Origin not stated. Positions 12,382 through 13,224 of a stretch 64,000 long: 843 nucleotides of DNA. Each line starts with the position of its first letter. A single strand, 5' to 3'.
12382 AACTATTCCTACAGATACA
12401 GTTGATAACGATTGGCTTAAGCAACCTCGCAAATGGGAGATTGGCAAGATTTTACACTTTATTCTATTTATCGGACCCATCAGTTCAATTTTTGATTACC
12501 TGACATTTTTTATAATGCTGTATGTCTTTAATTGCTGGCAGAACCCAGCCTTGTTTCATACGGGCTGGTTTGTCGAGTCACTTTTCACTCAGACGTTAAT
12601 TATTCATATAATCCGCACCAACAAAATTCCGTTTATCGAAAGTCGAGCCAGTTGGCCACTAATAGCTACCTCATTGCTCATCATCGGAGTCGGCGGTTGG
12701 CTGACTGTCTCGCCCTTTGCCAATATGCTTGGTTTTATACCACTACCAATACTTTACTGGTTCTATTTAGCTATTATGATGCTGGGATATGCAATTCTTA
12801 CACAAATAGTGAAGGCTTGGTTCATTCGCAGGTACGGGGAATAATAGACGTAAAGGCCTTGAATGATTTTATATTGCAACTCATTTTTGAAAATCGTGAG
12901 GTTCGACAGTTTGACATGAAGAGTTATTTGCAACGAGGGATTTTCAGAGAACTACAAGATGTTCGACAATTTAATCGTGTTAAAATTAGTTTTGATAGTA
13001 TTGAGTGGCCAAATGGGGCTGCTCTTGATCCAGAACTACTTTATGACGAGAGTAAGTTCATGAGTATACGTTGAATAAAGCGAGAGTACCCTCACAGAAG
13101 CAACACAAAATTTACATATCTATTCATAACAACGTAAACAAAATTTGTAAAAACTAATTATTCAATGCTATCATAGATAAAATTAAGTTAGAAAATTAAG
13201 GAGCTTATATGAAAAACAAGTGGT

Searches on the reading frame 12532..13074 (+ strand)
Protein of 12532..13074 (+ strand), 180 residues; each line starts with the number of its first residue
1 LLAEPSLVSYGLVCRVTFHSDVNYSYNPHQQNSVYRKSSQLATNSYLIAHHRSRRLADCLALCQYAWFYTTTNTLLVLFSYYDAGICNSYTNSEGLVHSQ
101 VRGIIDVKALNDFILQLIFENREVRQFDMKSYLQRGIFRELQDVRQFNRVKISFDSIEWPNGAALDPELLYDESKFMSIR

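Call 9: search_protein_families(library=pfam, proteins=[window:12532-13074:+], max_evalue=0.01)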
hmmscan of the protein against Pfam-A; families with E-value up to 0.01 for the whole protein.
window:12532-13074:+ (180 aa): 1 family
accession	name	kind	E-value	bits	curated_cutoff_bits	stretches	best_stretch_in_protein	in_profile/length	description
PF10387.14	DUF2442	-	7.9e-12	45.7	23.9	1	104-175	1-71/72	Protein of unknown function (DUF2442)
